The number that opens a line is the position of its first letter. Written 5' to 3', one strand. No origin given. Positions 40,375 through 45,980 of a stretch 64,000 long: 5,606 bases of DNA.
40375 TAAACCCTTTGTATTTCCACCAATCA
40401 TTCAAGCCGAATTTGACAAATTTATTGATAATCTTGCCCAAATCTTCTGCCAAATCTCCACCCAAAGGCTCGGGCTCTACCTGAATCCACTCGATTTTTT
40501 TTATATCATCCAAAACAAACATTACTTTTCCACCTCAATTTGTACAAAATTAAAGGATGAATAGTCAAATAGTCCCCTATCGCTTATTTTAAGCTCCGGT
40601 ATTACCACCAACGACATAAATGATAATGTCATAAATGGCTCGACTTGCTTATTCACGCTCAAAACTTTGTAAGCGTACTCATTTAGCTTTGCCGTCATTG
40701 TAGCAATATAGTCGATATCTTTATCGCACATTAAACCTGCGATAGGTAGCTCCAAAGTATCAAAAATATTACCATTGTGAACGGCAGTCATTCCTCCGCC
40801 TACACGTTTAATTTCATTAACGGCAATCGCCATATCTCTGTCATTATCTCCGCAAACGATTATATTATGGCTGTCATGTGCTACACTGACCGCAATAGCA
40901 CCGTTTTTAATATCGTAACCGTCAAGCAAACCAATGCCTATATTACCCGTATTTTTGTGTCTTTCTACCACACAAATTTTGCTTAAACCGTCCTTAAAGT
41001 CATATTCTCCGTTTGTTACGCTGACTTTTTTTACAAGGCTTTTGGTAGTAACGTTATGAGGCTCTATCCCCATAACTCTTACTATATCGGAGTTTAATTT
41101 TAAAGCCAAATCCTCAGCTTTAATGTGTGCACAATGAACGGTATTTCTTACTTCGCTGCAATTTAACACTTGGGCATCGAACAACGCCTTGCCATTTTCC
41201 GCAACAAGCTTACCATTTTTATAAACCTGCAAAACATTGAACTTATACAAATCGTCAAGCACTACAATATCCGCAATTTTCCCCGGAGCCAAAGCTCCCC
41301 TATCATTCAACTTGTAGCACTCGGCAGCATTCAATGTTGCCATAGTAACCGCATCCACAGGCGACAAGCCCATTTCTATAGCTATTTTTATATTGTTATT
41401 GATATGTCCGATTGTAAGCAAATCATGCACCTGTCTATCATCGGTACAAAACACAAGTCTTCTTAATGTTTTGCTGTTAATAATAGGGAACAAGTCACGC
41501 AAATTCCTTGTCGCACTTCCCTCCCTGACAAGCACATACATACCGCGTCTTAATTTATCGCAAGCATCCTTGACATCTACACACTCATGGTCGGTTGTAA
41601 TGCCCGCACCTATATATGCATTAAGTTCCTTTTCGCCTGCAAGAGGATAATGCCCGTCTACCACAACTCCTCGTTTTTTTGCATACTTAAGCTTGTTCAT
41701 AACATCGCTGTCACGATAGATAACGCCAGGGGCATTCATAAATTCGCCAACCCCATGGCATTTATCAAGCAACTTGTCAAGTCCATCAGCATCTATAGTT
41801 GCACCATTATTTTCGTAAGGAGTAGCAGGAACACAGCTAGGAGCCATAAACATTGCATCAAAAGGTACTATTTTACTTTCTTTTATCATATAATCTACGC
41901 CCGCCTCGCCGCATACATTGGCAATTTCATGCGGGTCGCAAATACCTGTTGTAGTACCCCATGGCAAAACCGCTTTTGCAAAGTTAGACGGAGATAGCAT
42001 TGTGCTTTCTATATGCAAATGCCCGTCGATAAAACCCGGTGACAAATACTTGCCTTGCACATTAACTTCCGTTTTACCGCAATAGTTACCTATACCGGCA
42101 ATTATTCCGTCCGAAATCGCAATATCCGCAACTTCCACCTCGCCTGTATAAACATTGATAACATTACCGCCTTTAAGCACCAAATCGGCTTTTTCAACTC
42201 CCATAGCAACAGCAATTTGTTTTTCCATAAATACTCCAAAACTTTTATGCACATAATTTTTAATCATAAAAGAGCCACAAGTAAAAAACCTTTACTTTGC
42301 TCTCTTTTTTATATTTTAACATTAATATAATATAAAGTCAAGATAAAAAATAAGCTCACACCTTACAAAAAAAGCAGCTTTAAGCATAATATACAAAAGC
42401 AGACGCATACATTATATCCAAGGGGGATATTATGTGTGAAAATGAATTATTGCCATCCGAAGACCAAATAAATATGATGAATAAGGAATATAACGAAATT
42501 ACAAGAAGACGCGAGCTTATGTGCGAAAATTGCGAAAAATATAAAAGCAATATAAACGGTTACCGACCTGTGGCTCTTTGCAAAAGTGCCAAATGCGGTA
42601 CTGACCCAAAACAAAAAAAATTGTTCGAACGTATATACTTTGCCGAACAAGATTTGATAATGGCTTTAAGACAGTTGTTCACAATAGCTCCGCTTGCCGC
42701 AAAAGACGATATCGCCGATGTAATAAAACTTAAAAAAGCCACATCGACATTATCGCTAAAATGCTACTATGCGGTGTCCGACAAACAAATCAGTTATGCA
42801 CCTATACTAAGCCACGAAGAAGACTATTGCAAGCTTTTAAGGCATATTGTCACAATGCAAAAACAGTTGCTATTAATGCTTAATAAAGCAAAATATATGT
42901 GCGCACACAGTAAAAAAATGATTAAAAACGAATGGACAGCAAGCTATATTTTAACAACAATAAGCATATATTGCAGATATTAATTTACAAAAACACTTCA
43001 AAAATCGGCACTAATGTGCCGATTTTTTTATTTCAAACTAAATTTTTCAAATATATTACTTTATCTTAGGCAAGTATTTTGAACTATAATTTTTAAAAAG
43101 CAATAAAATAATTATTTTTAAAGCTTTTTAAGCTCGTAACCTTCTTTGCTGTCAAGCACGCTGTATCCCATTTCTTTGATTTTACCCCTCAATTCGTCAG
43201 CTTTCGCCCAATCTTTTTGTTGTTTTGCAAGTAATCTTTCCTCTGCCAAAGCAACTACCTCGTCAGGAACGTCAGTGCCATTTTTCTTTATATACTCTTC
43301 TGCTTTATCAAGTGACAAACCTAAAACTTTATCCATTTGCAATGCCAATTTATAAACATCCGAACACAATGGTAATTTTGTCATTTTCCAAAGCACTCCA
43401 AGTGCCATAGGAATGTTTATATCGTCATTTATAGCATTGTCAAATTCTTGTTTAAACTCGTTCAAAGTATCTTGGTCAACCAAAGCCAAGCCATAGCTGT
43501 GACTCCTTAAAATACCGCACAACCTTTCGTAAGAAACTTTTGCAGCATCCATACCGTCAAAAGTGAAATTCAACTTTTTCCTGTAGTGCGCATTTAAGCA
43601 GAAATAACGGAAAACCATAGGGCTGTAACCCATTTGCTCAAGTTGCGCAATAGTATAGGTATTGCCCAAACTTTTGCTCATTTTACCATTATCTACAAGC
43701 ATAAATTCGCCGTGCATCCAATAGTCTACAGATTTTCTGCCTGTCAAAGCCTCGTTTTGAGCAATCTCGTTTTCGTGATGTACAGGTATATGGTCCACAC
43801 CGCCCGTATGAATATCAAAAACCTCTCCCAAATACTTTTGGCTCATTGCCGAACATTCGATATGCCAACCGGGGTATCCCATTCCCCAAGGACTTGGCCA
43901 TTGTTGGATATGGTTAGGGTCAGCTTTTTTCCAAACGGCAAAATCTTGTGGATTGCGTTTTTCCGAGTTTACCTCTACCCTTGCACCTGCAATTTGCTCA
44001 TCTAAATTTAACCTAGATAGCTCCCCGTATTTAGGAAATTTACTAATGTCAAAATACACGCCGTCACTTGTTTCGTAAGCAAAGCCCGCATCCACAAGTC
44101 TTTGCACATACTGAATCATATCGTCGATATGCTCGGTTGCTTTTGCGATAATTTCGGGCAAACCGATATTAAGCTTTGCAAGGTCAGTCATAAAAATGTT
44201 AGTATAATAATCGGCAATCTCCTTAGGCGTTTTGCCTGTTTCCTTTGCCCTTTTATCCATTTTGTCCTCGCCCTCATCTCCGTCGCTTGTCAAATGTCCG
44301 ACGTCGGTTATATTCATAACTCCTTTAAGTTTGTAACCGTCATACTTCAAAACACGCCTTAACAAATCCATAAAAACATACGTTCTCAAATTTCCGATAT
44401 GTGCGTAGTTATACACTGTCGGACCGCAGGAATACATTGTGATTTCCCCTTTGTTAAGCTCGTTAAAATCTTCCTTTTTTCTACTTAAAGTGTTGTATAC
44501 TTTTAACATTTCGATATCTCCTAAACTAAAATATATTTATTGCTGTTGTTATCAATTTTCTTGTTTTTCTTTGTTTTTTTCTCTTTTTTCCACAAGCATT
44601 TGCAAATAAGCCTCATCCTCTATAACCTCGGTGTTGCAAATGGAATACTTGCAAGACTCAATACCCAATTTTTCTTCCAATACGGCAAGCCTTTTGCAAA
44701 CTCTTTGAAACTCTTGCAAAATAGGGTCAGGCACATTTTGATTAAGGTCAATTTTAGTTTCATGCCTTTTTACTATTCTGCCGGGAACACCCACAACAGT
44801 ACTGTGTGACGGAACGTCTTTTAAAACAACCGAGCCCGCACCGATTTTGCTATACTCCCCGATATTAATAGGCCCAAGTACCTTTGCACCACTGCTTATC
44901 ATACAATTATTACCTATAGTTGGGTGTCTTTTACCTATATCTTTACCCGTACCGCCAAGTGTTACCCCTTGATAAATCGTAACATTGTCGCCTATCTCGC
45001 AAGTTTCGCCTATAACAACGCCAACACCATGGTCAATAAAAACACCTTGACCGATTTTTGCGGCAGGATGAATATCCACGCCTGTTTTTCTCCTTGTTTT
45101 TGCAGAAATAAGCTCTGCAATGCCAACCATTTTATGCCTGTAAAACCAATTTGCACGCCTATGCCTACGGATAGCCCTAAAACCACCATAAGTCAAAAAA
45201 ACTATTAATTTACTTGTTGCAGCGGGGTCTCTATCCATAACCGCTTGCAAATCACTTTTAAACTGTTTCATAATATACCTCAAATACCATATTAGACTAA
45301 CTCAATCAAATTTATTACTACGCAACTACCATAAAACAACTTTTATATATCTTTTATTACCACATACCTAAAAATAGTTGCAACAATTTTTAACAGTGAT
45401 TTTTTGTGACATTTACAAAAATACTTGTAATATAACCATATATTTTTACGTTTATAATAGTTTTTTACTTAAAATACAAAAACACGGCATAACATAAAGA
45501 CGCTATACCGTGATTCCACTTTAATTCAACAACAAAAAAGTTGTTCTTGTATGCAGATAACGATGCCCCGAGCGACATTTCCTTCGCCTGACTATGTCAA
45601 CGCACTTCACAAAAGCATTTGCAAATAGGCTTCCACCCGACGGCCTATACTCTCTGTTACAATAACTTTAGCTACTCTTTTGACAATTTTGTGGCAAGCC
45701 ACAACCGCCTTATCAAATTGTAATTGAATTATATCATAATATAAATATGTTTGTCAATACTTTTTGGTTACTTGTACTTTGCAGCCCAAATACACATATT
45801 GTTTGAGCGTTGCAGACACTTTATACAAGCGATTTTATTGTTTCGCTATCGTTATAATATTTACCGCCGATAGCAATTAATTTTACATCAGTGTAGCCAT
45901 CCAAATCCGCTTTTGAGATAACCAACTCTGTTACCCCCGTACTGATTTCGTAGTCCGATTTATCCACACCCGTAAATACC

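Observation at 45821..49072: Cytoplasmic ApgM-type metalloenzyme fused through a TM helix to a large extracellular repeat domain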

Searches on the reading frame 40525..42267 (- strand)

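Call 71: search_protein_families(library=ncbifam, proteins=[window:40525-42267:-], max_evalue=0.00001)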
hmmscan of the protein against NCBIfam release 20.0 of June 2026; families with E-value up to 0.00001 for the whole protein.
window:40525-42267:- (581 aa): 36 families (the best 25 are shown)
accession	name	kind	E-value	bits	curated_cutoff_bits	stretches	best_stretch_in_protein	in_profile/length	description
TIGR01178.1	ade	equivalog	3.7e-180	600.1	472.5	1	28-577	1-552/552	adenine deaminase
NF007457.0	PRK10027.1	equivalog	5.3e-127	424.5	768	1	13-580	16-587/588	adenine deaminase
NF006689.0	PRK09237.1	equivalog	7.3e-17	61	371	1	26-86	2-66/383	amidohydrolase/deacetylase family metallohydrolase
TIGR02318.1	phosphono_phnM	equivalog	2.1e-12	46.6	390.55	1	303-355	322-375/376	phosphonate metabolism protein PhnM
TIGR03178.1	allantoinase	equivalog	1.2e-11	44.2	357.85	1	28-87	1-61/441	allantoinase AllB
NF009941.0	PRK13404.1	subfamily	3.6e-11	42.4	647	1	26-94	3-71/478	dihydropyrimidinase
NF006056.0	PRK08204.1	subfamily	6e-11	41.8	391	0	28-90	4-71/449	hypothetical protein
NF051886.1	XaaProDiPepCaul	equivalog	8.9e-11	41.4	500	1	287-339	322-375/398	Xaa-Pro dipeptidase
TIGR02033.1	D-hydantoinase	equivalog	1.6e-10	40.5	393.25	1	30-96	2-73/454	dihydropyrimidinase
NF011989.0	PRK15446.2-5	equivalog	2.1e-10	39.9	565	1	290-357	311-379/385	alpha-D-ribose 1-methylphosphonate 5-triphosphate diphosphatase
NF006560.0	PRK09061.1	subfamily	4.4e-10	38.5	340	1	18-88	17-89/517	amidohydrolase family protein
NF011990.0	PRK15446.2-6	subfamily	4.6e-10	38.7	233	0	305-357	330-384/390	alpha-D-ribose 1-methylphosphonate 5-triphosphate diphosphatase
NF011984.0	PRK15446.1-5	equivalog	2.8e-09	36.3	260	0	298-355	320-378/379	alpha-D-ribose 1-methylphosphonate 5-triphosphate diphosphatase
NF005960.0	PRK08044.1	equivalog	3.1e-09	36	688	0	27-87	3-63/453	allantoinase AllB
NF004839.0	PRK06189.1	equivalog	4e-09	35.6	631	1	27-87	3-64/451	allantoinase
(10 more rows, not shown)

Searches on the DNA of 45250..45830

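Call 56: search_rna_families(source=window, start=45250, end=45830, threshold=evalue, max_evalue=1)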
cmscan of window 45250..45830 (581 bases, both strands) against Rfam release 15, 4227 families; matches with E-value up to 1: 1.
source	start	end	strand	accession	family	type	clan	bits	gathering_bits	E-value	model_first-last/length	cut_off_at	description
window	45493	45691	-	RF00230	T-box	Cis-reg; leader;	-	72.1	93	1.1e-15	1-219/219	no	T-box leader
